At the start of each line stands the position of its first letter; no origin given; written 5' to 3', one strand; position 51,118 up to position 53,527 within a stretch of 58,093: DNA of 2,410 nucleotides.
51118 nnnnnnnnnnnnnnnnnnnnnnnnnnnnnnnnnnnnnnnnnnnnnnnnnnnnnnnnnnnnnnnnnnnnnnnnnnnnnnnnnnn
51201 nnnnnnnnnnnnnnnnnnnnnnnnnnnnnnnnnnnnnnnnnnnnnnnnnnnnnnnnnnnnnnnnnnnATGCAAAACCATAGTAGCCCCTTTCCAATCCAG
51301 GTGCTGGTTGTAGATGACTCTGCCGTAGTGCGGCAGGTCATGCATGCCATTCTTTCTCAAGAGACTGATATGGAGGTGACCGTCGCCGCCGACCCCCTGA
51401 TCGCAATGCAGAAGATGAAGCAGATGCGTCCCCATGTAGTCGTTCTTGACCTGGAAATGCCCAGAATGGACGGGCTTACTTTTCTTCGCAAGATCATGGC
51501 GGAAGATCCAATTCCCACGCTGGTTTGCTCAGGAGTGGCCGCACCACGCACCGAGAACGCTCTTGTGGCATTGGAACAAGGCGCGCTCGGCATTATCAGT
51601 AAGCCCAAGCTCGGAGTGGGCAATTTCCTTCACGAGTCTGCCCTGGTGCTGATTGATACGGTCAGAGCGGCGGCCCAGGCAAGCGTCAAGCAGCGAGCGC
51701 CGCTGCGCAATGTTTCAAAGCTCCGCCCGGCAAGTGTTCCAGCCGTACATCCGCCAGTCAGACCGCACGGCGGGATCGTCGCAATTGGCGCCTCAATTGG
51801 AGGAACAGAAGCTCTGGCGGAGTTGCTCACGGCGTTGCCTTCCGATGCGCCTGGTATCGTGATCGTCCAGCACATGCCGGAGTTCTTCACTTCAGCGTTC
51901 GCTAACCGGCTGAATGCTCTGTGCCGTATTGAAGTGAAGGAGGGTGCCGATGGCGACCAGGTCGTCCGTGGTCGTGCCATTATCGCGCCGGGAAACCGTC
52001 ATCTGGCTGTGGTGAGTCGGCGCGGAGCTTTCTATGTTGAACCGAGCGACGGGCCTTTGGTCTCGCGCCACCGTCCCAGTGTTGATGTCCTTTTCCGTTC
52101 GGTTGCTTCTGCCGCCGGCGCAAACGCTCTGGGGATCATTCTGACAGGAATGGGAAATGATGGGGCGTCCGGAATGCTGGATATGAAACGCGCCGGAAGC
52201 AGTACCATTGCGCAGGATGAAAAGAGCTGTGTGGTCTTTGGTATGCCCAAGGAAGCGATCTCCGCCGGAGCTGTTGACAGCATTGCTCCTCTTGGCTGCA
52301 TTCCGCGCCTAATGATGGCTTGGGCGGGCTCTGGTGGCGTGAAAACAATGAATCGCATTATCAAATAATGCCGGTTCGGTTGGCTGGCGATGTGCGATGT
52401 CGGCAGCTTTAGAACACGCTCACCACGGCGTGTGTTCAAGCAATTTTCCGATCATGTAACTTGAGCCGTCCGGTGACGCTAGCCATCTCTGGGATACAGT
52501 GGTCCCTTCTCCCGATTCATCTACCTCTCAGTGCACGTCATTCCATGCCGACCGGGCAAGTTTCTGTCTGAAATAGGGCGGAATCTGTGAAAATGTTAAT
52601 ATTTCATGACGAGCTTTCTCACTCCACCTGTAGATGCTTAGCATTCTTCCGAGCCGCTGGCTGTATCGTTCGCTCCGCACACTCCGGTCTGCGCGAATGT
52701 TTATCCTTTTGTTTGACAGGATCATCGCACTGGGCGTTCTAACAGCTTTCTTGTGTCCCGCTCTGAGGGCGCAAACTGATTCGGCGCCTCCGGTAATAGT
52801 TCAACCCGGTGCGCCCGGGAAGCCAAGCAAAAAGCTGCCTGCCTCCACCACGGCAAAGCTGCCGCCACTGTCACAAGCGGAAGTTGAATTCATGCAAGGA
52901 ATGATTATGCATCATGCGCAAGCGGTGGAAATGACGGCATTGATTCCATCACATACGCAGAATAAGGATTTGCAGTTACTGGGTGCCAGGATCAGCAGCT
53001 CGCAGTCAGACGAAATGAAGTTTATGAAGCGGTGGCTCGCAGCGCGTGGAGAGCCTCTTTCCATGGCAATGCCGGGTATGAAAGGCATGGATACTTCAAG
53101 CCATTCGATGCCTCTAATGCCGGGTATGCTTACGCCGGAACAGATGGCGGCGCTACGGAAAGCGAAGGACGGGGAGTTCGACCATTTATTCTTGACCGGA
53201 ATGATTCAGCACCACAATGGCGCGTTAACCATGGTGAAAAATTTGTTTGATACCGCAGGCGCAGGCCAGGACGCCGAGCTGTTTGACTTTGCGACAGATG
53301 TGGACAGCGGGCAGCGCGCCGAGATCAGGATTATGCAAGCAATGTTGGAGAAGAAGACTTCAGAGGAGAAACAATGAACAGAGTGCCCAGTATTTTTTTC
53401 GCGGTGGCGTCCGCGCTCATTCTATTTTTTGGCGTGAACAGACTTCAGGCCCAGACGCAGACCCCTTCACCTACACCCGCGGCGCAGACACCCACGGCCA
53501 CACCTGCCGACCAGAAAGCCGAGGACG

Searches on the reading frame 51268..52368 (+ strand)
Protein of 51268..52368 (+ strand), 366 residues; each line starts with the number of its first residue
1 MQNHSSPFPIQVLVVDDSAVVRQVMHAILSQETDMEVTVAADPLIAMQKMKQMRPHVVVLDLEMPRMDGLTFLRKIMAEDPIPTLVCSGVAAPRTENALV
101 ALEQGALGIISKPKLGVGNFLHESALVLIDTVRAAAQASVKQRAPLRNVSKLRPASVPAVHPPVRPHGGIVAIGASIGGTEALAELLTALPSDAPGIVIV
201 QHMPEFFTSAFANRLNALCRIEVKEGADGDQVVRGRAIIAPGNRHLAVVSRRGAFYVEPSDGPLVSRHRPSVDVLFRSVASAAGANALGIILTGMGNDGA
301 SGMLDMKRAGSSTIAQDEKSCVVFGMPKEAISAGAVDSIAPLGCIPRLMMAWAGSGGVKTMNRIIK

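Call 66: search_protein_families(library=pfam, proteins=[window:51268-52368:+], max_evalue=0.00001)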
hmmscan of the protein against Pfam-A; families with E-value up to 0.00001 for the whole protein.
window:51268-52368:+ (366 aa): 2 families
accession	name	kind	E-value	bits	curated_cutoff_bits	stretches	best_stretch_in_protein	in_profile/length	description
PF01339.22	CheB_methylest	-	2.6e-64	216.5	24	1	171-347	1-172/174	CheB methylesterase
PF00072.30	Response_reg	-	1.8e-21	76.8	30.2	1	12-113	1-100/111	Response regulator receiver domain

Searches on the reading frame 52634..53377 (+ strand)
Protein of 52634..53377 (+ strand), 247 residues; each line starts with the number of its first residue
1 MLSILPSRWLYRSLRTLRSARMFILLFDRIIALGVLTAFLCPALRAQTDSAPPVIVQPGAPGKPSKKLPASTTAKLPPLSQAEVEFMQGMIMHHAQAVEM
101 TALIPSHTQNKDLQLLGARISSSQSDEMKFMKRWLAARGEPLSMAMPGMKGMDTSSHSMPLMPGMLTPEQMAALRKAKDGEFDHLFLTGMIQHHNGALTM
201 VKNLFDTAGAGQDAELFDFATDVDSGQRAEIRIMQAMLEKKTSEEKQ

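Call 66: search_protein_families(library=pfam, proteins=[window:52634-53377:+], max_evalue=0.00001)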
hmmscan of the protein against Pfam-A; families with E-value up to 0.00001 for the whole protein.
window:52634-53377:+ (247 aa): 2 families
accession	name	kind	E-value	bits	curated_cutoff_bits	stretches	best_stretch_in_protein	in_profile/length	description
PF03713.19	DUF305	-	5.6e-40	137.3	27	1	83-238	1-151/151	Domain of unknown function (DUF305)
PF13628.12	DUF4142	-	5.9e-07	30.3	27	0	168-225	72-126/138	Domain of unknown function (DUF4142)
